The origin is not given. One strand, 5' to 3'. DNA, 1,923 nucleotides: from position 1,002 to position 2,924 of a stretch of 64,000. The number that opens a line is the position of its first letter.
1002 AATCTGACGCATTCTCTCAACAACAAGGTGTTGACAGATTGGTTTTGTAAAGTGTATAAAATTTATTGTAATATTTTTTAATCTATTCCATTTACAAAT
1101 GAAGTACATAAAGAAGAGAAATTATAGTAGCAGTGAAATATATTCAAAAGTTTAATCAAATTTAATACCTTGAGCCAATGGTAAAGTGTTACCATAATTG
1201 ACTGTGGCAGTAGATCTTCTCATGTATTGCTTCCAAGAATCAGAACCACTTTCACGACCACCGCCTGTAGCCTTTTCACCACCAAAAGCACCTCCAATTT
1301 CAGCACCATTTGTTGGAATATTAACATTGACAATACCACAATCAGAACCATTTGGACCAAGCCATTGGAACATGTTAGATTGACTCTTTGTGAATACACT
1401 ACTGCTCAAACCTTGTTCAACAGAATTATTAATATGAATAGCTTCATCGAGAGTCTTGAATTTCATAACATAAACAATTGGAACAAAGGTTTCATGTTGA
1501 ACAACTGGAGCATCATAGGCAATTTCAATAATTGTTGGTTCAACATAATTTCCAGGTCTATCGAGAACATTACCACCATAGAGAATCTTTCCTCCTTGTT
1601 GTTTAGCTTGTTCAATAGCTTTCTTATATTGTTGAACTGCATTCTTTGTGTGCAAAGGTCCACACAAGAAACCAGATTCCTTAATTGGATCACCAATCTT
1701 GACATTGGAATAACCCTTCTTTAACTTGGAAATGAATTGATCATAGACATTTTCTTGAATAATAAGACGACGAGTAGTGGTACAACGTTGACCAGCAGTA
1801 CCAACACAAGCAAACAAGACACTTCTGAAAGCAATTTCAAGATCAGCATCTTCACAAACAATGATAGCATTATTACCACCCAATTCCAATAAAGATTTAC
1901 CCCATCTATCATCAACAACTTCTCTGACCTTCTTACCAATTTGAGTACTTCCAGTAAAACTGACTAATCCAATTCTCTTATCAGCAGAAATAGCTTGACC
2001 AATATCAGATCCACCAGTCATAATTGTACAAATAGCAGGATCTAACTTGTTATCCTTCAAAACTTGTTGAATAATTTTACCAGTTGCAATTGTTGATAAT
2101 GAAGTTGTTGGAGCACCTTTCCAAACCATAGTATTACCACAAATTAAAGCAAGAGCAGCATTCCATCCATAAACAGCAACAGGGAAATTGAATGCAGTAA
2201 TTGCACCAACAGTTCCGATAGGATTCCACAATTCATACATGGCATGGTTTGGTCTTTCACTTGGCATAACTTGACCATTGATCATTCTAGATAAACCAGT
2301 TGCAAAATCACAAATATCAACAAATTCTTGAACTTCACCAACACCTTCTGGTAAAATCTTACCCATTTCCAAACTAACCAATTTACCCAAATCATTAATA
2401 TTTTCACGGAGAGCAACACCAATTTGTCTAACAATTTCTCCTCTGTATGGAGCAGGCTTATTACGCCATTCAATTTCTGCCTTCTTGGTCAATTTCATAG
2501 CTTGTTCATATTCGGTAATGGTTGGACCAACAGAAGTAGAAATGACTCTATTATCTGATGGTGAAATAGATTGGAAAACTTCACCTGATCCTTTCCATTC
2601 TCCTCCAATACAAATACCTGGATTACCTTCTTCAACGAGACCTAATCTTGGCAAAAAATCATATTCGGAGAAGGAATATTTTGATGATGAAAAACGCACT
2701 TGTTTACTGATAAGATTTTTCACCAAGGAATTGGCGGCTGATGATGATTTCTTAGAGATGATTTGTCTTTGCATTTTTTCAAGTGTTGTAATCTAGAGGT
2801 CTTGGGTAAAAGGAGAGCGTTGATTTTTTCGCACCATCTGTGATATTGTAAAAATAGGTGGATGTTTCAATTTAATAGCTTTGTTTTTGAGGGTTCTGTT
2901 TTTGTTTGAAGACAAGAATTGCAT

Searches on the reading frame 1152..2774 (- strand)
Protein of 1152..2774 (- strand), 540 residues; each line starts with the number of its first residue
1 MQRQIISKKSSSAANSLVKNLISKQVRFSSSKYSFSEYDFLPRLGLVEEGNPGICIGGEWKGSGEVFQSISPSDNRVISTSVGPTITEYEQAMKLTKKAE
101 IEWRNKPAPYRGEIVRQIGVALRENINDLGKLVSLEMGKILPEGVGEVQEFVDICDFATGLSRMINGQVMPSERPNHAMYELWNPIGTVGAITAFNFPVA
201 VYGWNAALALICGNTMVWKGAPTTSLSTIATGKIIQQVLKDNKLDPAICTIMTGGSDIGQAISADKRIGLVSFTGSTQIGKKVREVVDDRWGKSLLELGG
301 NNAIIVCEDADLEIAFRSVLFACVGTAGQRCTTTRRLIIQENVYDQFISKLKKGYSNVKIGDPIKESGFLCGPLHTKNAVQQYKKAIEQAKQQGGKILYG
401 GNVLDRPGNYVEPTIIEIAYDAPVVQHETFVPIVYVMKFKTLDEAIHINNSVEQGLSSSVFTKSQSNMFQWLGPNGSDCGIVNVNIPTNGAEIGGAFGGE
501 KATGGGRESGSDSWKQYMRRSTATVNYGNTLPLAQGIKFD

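Call 12: search_protein_families(library=pfam, proteins=[window:1152-2774:-])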
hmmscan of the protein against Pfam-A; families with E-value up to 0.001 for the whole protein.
window:1152-2774:- (540 aa): 1 family
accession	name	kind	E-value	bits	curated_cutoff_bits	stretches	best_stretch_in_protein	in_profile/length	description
PF00171.27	Aldedh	-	6.2e-127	424.4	23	1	63-520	5-458/461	Aldehyde dehydrogenase family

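Call 14: list_cluster_members(proteins=[window:1152-2774:-, window:3065-4834:-, window:9533-10684:+, window:10850-11971:-, window:15715-17058:-, window:20289-21467:-, window:21753-23498:-, window:23622-25100:-, window:25378-27225:+, window:27278-30175:-])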
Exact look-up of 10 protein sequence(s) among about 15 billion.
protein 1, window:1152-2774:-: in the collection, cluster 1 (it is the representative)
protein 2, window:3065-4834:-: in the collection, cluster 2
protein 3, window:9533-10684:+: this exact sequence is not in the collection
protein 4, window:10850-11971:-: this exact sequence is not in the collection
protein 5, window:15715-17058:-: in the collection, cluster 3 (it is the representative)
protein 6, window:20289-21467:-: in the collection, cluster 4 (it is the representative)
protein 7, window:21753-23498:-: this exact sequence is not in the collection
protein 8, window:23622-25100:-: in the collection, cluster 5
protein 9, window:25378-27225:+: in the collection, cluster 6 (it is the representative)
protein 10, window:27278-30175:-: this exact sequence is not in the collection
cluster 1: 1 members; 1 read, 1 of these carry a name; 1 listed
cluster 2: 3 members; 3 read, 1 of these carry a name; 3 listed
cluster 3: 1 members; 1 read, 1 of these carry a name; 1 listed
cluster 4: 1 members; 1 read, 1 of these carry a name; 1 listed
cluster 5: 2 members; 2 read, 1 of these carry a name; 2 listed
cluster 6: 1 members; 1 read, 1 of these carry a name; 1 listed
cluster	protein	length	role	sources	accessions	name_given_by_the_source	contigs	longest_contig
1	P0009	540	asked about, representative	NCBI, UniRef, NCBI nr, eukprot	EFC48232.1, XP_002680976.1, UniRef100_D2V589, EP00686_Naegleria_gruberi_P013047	aldehyde dehydrogenase [Naegleria gruberi] | aldehyde dehydrogenase (NAD(+)) n=1 Tax=Naegleria gruberi TaxID=5762 RepID=D2V589_NAEGR | XP_002680976.1 aldehyde dehydrogenase [Naegleria gruberi strain NEG-M]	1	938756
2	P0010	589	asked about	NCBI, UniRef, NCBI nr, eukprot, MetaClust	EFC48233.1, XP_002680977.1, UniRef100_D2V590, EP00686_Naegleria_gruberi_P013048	predicted protein [Naegleria gruberi] | Predicted protein n=1 Tax=Naegleria gruberi TaxID=5762 RepID=D2V590_NAEGR | uncharacterized protein NAEGRDRAFT_46811 [Naegleria gruberi]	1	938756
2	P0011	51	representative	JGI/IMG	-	-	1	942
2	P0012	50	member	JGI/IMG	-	-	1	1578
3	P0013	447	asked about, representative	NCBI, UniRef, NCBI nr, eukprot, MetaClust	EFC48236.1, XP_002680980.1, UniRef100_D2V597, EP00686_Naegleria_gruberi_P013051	microfibrillar-associated protein [Naegleria gruberi] | Microfibrillar-associated protein n=1 Tax=Naegleria gruberi TaxID=5762 RepID=D2V597_NAEGR | XP_002680980.1 microfibrillar-associated protein [Naegleria gruberi strain NEG-M]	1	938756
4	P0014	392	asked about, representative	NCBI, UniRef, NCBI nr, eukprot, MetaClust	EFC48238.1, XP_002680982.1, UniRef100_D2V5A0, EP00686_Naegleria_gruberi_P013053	predicted protein [Naegleria gruberi] | Predicted protein n=1 Tax=Naegleria gruberi TaxID=5762 RepID=D2V5A0_NAEGR | uncharacterized protein NAEGRDRAFT_64066 [Naegleria gruberi]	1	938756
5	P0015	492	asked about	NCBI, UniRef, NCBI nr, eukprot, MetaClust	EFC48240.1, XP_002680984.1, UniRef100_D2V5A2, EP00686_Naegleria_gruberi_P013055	predicted protein [Naegleria gruberi] | Predicted protein n=1 Tax=Naegleria gruberi TaxID=5762 RepID=D2V5A2_NAEGR | uncharacterized protein NAEGRDRAFT_64068 [Naegleria gruberi]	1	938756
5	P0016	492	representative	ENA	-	-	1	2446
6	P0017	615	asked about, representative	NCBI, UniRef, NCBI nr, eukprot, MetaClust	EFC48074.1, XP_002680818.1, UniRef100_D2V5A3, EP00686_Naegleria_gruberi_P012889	hypothetical protein NAEGRDRAFT_46822 [Naegleria gruberi] | F-box domain-containing protein n=1 Tax=Naegleria gruberi TaxID=5762 RepID=D2V5A3_NAEGR | uncharacterized protein NAEGRDRAFT_46822 [Naegleria gruberi]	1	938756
